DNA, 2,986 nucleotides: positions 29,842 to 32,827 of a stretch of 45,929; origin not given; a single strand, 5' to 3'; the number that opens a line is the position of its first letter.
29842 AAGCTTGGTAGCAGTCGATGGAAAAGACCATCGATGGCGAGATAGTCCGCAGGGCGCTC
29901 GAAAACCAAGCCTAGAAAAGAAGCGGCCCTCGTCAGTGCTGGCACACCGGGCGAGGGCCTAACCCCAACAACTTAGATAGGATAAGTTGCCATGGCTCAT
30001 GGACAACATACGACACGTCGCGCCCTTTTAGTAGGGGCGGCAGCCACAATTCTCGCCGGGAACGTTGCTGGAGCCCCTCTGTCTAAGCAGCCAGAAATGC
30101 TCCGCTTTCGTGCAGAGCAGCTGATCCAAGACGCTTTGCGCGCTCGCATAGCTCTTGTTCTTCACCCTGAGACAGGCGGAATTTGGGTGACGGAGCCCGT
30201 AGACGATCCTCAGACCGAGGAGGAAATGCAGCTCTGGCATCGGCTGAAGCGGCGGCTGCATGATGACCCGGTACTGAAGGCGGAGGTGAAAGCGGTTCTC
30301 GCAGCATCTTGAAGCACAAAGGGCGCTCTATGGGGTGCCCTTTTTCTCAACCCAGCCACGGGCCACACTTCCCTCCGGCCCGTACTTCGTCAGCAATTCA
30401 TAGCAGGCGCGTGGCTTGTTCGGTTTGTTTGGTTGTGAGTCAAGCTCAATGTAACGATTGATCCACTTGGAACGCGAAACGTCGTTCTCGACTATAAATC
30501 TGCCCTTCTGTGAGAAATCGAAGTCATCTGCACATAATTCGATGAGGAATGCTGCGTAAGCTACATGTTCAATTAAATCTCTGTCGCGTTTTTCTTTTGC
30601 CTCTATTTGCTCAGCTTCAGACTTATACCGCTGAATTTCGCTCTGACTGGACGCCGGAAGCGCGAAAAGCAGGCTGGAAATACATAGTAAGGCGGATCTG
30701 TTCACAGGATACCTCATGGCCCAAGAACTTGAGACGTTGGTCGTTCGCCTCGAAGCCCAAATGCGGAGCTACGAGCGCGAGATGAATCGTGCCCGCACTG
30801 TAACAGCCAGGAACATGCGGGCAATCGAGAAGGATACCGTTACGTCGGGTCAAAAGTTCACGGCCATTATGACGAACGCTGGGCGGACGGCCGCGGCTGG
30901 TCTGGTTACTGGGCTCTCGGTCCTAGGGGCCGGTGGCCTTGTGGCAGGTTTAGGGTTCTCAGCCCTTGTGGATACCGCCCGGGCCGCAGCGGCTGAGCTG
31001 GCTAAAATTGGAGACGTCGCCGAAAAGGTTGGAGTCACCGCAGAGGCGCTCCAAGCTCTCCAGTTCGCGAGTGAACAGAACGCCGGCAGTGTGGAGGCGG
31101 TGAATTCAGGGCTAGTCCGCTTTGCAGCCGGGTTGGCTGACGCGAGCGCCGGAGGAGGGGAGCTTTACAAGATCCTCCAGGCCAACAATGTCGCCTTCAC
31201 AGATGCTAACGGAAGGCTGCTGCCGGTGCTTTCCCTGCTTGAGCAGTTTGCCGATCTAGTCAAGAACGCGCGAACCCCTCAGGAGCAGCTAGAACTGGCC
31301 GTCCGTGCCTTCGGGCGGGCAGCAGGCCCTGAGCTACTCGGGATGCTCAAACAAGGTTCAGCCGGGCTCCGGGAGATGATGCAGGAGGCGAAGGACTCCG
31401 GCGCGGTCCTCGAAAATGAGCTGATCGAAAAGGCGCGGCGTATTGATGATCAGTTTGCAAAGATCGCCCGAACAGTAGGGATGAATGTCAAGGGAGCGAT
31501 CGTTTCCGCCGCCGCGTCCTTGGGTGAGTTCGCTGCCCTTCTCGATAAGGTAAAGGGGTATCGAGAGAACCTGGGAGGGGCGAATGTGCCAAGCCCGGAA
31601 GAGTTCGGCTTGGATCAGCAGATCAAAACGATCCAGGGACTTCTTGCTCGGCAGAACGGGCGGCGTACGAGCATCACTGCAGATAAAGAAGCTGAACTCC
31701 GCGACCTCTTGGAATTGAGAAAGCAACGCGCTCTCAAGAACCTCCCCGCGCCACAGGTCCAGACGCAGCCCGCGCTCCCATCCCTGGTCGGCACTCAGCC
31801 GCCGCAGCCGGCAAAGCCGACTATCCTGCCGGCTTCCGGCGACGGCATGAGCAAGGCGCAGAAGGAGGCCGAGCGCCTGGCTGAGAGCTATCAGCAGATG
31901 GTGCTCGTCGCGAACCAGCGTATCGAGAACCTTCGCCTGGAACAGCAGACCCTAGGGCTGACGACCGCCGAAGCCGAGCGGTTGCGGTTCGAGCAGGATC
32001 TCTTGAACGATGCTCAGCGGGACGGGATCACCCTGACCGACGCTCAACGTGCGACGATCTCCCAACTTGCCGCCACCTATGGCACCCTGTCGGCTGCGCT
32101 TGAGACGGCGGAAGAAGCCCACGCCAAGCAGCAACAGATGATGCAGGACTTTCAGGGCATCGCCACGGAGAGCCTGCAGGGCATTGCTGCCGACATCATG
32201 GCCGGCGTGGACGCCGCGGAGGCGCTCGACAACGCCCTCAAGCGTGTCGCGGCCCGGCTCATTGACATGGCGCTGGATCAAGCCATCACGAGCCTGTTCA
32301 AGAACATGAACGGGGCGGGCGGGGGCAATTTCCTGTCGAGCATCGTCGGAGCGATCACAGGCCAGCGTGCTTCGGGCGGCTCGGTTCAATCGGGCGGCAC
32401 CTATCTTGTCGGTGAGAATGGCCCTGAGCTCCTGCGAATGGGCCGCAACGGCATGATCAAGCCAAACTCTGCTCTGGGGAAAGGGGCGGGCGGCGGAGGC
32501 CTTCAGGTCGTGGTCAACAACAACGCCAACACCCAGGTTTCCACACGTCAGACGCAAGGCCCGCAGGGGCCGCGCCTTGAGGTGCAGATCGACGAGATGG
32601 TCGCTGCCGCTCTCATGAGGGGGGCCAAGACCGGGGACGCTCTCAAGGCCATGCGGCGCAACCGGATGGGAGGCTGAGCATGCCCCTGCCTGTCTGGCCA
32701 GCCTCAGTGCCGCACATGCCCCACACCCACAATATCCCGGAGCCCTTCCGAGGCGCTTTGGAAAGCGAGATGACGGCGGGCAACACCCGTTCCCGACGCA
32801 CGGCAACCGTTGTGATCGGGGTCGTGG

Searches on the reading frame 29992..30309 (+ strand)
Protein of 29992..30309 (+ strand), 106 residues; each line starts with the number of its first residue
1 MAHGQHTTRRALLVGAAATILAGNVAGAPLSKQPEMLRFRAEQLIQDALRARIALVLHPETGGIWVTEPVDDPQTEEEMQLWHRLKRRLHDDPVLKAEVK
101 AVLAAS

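Call 4: search_protein_families(library=pfam, max_evalue=1, proteins=[window:29992-30309:+])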
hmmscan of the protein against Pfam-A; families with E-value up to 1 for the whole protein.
seq(106 aa): 1 family
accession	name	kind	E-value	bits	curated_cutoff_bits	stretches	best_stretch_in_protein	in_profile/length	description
PF18142.6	SLATT_fungal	-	0.054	14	26.5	1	13-44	50-81/121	SMODS and SLOG-associating 2TM effector domain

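Call 5: search_protein_families(library=phrogs, max_evalue=0.01, proteins=[window:29992-30309:+])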
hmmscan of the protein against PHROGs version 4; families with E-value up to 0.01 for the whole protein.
seq(106 aa): 0 families

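Call 6: search_protein_families(library=padloc, max_evalue=0.01, proteins=[window:29992-30309:+])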
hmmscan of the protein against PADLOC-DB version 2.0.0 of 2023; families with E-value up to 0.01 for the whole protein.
seq(106 aa): 0 families

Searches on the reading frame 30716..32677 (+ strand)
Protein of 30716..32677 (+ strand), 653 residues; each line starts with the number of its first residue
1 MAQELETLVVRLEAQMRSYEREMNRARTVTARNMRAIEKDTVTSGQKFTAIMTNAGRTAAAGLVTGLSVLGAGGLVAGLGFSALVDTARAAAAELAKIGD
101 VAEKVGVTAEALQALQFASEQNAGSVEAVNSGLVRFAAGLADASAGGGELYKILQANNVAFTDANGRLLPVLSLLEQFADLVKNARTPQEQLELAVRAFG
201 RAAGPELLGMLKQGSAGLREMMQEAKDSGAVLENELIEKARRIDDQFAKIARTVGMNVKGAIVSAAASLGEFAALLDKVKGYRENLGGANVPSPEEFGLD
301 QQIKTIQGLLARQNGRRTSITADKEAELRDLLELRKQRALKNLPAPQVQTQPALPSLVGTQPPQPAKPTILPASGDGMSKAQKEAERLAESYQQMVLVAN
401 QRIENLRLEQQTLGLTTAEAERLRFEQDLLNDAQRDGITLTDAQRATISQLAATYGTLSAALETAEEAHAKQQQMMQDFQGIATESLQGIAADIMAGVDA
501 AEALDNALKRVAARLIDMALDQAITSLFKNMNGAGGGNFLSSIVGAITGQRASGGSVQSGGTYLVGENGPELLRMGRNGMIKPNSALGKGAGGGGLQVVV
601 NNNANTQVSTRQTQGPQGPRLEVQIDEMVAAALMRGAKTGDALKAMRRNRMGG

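Call 61: search_protein_families(library=pfam, max_evalue=0.01, proteins=[window:30716-32677:+])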
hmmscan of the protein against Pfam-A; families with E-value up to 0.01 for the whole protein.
window:30716-32677:+ (653 aa): 0 families

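Call 63: find_related_loci(query=window:30716-32677:+, collection=viral_contigs, flank=5000)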
Query window:30716-32677:+ (653 aa) in viral_contigs; peptide patterns used: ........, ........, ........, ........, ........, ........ (x = any residue, [..] = any of these).
13 stretches matched a pattern; 8 encode a relative of the query (tblastn E <= 1e-3); 6 distinct loci.
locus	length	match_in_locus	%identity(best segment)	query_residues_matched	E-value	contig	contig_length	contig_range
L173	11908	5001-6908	93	1-636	0e+0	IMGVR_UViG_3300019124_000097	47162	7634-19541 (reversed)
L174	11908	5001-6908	83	1-636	0e+0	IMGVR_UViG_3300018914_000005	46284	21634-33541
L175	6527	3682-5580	38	1-653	1e-93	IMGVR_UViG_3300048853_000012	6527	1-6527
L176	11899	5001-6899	37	1-653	2e-91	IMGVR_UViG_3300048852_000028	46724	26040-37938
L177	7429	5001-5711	53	406-653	2e-63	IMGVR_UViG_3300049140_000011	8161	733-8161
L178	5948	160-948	41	376-653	5e-40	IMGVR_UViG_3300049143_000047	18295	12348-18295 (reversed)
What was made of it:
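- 30716..32677 (+): Right flank: tape measure protein. 93% and 83% identical proteins in L173 and L174 (call 63).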

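Call 84: search_protein_families(library=pfam, max_evalue=0.01, proteins=[L173:2465-2878:+, L173:2856-3383:+, L173:3702-4328:-, L174:4498-4989:-])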
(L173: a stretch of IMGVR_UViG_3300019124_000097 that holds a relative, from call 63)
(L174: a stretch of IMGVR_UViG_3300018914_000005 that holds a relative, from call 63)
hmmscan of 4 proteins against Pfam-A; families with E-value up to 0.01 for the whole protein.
L173:2465-2878:+ (137 aa): 1 family
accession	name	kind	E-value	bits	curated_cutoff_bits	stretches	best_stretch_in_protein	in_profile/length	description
PF05973.20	Gp49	-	0.0002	21.8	23.9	1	21-112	2-89/90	Phage derived protein Gp49-like (DUF891)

L173:2856-3383:+ (175 aa): 8 families
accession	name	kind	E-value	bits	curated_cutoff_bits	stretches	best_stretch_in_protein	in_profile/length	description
PF01381.28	HTH_3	-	2.1e-10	40.9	23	1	31-81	3-52/55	Helix-turn-helix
PF13560.12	HTH_31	-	1.4e-08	35.4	27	1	26-80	3-57/64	Helix-turn-helix domain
PF13744.12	HTH_37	-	1.4e-08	34.8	27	1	21-84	15-78/80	Helix-turn-helix domain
PF04545.22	Sigma70_r4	-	0.0021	18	24.1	1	31-58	14-41/50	Sigma-70, region 4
PF13413.12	HTH_25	-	0.0025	18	24.6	1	31-66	4-39/62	Helix-turn-helix domain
PF13443.12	HTH_26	-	0.0041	17.8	22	1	31-80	4-53/63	Cro/C1-type HTH DNA-binding domain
PF12844.13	HTH_19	-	0.0047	17.2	30.2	1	29-79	4-53/64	Helix-turn-helix domain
PF13936.12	HTH_38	-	0.0075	16.4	27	0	28-56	12-39/44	Helix-turn-helix domain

L173:3702-4328:- (208 aa): 0 families

L174:4498-4989:- (163 aa): 3 families
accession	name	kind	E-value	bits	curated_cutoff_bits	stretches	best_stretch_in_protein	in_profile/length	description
PF10571.15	UPF0547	-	1.4e-07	31.9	29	1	67-90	1-24/26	Uncharacterised protein family UPF0547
PF13248.11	Zn_ribbon_3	-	0.00018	21.3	27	1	67-86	3-22/26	zinc-ribbon domain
PF12773.13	DZR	-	0.00041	20.9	27.3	1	66-86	24-44/45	Double zinc ribbon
